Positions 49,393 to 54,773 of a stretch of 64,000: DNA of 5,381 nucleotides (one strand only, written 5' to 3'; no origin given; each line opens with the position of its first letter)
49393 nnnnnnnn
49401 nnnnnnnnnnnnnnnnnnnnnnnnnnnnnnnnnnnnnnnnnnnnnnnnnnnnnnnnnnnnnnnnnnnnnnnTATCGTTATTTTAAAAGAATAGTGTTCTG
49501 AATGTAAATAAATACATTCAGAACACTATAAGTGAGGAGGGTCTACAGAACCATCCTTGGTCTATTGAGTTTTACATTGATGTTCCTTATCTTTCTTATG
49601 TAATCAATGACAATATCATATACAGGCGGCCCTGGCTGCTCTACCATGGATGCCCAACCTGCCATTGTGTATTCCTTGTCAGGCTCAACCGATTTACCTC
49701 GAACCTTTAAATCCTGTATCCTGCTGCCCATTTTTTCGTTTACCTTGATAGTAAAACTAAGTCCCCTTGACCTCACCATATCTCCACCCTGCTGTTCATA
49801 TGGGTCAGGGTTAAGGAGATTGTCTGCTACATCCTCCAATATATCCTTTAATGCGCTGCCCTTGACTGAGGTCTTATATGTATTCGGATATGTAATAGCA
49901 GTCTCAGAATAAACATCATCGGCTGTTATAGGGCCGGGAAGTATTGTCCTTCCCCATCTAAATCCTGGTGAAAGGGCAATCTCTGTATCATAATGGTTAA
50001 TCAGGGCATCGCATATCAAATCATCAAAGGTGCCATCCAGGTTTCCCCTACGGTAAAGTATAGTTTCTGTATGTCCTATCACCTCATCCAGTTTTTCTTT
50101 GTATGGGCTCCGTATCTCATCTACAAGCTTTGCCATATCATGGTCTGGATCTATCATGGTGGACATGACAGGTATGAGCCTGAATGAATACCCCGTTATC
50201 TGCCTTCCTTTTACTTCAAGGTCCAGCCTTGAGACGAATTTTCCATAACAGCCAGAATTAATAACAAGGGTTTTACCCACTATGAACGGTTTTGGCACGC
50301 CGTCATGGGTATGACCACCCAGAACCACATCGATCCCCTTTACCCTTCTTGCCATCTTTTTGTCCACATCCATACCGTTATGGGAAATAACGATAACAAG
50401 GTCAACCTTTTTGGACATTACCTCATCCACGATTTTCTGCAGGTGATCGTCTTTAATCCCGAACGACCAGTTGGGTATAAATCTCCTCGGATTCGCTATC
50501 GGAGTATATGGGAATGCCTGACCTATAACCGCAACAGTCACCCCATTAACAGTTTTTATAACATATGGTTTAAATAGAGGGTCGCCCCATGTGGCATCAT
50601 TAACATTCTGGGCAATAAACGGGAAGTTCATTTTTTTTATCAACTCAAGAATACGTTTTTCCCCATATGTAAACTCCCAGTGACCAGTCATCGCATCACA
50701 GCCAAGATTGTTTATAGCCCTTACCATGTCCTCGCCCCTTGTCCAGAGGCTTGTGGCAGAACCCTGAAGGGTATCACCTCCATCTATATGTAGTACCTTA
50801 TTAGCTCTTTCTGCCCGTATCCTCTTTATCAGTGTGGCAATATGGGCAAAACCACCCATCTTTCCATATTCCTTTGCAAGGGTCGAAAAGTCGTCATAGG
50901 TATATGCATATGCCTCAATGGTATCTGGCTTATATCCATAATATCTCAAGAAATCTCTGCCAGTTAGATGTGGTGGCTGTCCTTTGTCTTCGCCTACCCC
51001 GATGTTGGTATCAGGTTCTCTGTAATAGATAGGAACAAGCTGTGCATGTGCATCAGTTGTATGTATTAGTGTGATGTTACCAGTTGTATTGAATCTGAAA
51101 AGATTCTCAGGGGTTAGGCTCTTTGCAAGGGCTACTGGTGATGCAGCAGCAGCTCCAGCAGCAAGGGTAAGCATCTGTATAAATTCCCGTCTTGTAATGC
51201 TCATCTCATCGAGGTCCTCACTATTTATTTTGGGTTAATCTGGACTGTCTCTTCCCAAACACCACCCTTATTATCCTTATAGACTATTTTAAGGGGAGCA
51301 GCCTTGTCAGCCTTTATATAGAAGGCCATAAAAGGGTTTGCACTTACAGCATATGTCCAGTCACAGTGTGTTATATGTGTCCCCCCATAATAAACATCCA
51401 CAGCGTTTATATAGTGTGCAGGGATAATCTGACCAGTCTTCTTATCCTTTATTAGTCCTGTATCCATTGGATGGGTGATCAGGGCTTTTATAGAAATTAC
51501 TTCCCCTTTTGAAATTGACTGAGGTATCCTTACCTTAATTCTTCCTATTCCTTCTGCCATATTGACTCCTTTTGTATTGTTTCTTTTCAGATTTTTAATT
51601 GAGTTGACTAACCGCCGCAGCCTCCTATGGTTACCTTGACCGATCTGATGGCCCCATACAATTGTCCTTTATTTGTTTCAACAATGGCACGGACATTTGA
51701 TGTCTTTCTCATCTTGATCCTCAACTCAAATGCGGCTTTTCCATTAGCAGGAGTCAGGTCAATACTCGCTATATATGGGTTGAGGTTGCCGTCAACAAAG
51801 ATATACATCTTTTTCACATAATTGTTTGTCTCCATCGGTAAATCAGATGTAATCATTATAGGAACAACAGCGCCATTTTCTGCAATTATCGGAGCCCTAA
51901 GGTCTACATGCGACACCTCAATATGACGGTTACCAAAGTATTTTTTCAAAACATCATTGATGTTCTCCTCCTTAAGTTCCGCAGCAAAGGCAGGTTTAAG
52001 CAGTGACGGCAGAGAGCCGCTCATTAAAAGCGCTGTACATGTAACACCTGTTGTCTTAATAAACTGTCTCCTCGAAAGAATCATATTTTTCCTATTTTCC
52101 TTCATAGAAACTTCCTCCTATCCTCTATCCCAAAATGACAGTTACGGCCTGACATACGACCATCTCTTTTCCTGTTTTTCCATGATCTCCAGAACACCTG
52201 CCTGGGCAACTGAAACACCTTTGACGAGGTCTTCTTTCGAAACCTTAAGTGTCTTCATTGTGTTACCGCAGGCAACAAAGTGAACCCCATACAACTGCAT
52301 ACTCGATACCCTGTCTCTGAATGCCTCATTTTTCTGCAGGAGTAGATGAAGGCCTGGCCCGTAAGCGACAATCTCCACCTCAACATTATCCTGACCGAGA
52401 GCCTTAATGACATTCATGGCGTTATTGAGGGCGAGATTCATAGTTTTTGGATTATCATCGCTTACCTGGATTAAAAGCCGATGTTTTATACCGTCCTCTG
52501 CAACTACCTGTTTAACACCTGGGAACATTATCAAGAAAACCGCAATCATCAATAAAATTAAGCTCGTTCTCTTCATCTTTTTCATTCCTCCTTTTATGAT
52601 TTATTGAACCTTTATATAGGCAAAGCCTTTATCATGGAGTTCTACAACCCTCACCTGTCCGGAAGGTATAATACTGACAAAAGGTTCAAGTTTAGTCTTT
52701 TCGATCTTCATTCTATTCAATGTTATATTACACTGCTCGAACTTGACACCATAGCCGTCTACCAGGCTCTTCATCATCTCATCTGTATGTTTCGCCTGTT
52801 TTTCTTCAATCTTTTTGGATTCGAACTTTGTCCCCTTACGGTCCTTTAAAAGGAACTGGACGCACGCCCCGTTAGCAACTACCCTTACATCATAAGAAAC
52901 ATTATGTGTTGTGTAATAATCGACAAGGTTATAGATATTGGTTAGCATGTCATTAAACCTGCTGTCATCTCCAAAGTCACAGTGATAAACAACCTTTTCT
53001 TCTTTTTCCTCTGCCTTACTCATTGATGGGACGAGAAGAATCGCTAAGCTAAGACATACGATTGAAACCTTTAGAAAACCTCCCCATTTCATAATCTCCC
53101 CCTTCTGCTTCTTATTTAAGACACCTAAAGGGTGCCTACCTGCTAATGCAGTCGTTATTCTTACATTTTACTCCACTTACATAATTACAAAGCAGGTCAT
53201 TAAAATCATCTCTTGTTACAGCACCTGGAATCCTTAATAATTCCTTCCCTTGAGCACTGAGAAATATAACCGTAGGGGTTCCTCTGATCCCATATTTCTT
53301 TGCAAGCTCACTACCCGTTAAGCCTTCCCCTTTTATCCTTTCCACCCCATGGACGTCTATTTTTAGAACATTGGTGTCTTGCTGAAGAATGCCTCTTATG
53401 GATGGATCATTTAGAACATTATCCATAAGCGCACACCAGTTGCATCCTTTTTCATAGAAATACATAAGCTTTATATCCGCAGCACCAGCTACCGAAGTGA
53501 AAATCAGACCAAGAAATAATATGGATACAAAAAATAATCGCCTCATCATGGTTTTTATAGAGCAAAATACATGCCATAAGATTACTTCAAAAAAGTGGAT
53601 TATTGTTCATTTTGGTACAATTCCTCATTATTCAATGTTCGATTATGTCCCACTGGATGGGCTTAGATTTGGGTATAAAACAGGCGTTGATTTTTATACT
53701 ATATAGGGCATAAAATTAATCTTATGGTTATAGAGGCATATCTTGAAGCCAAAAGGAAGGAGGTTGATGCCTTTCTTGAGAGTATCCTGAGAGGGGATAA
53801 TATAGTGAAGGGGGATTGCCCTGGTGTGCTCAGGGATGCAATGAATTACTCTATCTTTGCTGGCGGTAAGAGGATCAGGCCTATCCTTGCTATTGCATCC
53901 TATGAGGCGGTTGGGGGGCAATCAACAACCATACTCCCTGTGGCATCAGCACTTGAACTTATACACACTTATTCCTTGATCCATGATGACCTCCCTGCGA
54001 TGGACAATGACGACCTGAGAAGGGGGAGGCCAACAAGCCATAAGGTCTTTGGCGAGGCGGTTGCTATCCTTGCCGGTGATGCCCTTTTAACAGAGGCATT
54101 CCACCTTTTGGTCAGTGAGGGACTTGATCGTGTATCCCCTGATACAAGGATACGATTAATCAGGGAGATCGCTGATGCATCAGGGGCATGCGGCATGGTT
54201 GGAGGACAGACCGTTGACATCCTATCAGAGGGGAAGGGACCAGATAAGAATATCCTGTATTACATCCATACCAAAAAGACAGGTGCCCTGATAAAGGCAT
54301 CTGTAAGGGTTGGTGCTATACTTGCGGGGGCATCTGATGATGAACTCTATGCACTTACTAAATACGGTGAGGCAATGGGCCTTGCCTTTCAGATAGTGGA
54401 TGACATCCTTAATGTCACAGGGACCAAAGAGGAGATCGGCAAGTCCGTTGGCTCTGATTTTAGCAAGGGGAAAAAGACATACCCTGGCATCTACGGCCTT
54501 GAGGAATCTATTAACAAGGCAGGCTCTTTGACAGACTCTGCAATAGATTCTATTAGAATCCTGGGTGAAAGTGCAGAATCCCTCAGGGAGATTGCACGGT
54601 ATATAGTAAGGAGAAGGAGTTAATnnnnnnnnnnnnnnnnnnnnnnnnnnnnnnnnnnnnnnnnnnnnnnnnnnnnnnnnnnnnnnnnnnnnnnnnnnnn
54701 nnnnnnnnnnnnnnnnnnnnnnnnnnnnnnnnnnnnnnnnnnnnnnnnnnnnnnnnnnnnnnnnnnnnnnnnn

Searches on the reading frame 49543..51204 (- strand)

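Call 59: search_protein_families(library=pfam, proteins=[window:49543-51204:-], max_evalue=0.00001)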
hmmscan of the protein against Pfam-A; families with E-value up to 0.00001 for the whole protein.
window:49543-51204:- (553 aa): 1 family
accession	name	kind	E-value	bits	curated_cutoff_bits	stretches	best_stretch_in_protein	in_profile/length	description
PF02872.23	5_nucleotid_C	-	1.1e-17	65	23.6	1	375-517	1-143/158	5'-nucleotidase, C-terminal domain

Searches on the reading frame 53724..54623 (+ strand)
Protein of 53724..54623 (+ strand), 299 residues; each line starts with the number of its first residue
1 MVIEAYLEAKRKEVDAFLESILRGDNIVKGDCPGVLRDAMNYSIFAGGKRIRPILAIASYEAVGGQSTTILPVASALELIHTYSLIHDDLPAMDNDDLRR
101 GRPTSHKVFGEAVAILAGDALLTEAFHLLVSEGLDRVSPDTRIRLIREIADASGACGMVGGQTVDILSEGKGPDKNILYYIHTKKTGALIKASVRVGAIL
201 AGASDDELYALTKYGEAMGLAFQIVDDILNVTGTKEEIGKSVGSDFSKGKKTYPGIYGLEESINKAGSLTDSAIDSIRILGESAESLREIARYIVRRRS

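Call 59: search_protein_families(library=pfam, proteins=[window:53724-54623:+], max_evalue=0.00001)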
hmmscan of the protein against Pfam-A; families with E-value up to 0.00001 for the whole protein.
window:53724-54623:+ (299 aa): 1 family
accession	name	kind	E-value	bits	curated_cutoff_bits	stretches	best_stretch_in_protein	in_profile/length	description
PF00348.22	polyprenyl_synt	-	3.3e-61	207.1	27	1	35-265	3-225/251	Polyprenyl synthetase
